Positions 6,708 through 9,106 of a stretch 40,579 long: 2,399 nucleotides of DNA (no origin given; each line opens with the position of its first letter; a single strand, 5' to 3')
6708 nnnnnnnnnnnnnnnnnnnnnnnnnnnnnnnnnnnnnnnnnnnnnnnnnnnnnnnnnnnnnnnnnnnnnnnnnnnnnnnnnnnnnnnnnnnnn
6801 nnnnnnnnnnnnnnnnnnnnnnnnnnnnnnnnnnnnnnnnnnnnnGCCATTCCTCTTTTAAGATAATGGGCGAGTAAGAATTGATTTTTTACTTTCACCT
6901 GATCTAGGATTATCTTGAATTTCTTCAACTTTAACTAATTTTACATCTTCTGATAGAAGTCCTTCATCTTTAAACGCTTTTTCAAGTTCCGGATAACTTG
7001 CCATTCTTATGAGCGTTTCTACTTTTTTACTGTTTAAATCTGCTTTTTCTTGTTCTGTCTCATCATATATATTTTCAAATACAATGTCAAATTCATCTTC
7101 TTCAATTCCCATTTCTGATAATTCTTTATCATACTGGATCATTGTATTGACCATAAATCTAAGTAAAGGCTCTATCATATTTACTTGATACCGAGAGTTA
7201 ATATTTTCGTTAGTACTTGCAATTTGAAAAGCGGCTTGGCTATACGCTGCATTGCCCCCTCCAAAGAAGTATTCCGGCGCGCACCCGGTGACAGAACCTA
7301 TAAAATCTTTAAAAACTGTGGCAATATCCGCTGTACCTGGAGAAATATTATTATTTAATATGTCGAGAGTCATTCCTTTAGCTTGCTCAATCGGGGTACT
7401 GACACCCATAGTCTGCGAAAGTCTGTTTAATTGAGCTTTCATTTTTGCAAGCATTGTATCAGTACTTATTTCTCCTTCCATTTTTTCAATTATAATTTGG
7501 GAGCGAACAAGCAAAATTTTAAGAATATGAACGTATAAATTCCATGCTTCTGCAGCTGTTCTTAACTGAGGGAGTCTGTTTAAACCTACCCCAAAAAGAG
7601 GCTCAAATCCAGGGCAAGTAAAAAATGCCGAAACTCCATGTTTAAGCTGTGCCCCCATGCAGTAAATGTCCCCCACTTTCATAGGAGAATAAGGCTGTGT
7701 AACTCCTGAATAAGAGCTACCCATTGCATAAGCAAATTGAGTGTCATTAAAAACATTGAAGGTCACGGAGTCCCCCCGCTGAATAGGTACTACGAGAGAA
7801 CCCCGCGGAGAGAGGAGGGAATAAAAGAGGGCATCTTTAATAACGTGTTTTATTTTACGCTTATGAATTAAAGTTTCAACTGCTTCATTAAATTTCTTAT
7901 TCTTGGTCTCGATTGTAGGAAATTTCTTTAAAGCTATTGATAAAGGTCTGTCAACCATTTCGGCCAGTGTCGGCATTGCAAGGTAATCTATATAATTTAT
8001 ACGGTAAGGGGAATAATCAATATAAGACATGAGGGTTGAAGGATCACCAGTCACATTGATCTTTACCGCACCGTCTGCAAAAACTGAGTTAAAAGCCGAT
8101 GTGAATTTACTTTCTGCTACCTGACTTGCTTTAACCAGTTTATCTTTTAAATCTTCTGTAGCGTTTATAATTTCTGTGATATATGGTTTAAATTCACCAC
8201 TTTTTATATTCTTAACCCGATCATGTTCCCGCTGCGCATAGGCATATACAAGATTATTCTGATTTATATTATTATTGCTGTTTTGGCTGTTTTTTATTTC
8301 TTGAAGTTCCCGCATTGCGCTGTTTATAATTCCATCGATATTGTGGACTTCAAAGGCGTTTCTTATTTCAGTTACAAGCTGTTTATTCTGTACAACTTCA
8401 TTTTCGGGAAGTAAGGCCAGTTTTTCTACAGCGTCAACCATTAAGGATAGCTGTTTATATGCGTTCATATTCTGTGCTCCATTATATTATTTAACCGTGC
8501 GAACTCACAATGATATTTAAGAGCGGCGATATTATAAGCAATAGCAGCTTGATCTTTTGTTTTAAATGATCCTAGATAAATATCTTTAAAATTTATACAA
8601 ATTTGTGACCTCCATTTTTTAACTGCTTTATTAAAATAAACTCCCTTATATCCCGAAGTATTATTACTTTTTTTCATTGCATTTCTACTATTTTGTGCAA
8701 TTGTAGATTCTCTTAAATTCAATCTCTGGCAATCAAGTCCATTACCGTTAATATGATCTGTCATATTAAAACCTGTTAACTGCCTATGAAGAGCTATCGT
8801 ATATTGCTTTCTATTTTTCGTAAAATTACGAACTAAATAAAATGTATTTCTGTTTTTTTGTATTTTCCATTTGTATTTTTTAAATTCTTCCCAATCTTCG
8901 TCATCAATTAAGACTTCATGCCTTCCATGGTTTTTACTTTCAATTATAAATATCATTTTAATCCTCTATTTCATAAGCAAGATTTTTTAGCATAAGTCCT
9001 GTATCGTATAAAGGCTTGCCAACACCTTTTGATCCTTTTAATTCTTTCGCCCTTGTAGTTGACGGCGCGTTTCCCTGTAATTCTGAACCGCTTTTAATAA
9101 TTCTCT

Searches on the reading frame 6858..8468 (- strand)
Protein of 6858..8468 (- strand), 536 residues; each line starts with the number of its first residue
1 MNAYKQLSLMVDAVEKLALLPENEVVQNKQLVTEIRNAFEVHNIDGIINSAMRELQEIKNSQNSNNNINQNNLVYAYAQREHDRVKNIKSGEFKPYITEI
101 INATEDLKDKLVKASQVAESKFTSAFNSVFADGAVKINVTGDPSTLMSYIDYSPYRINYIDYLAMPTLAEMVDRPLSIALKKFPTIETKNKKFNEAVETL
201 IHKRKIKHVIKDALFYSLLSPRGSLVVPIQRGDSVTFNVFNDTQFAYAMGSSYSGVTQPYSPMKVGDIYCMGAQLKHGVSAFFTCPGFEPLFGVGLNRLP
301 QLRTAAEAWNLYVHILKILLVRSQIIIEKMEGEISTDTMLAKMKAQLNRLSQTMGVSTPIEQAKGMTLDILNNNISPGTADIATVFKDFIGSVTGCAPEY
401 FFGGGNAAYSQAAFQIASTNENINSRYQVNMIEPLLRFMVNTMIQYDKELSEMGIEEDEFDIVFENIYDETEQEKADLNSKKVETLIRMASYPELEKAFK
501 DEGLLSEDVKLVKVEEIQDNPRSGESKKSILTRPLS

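Call 3: search_protein_families(library=pfam, proteins=[window:6858-8468:-], max_evalue=1)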
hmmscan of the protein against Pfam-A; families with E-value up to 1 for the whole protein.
window:6858-8468:- (536 aa): 1 family
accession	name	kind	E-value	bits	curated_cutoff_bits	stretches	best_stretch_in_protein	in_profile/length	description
PF06381.16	Phage_portal_3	-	0.0027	16.9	33.8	1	426-485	300-354/357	Phage portal protein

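Call 4: search_protein_families(library=phrogs, proteins=[window:6858-8468:-], max_evalue=0.01)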
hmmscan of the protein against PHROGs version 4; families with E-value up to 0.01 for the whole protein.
window:6858-8468:- (536 aa): 2 families
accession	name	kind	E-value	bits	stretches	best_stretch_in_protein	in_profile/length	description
phrog_146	-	head and packaging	6e-10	39.6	2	425-496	350-412/587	portal protein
phrog_12751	-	unknown function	0.0059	16.8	1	345-490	67-204/283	-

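Call 74: search_protein_families(library=ncbifam, proteins=[window:6858-8468:-], max_evalue=0.01)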
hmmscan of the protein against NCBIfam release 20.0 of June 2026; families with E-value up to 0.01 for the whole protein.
window:6858-8468:- (536 aa): 0 families

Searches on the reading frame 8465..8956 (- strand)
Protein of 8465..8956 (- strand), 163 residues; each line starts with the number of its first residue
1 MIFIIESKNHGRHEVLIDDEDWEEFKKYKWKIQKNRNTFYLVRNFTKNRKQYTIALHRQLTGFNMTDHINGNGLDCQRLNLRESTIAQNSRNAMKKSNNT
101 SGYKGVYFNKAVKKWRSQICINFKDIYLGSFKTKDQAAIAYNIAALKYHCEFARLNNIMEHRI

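Call 86: search_protein_families(library=phrogs, proteins=[window:8465-8956:-], max_evalue=0.001)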
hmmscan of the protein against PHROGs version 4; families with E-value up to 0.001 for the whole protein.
window:8465-8956:- (163 aa): 10 families
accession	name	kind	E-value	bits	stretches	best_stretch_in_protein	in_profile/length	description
phrog_99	-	DNA, RNA and nucleotide metabolism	8.6e-37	128.7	1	65-161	177-272/383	HNH endonuclease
phrog_4578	-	DNA, RNA and nucleotide metabolism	1.3e-24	87.5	1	61-156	27-122/130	HNH endonuclease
phrog_3593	-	DNA, RNA and nucleotide metabolism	8.4e-14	52.7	1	30-146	74-194/210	HNH endonuclease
phrog_374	-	DNA, RNA and nucleotide metabolism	5.9e-13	49.5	1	67-157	327-415/617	HNH endonuclease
phrog_13470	-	DNA, RNA and nucleotide metabolism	9.3e-11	43.1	1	32-146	28-140/152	HNH endonuclease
phrog_953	-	DNA, RNA and nucleotide metabolism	1.6e-09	38.6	1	89-154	301-367/420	HNH endonuclease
phrog_36769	-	unknown function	9.5e-09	36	1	46-142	234-341/367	-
phrog_24751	-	DNA, RNA and nucleotide metabolism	1.3e-06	29.5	1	94-146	2-54/65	HNH endonuclease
phrog_35306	-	unknown function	2e-06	29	1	93-140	21-68/90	-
phrog_4947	-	unknown function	2.6e-05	25.8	1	89-155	42-109/121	-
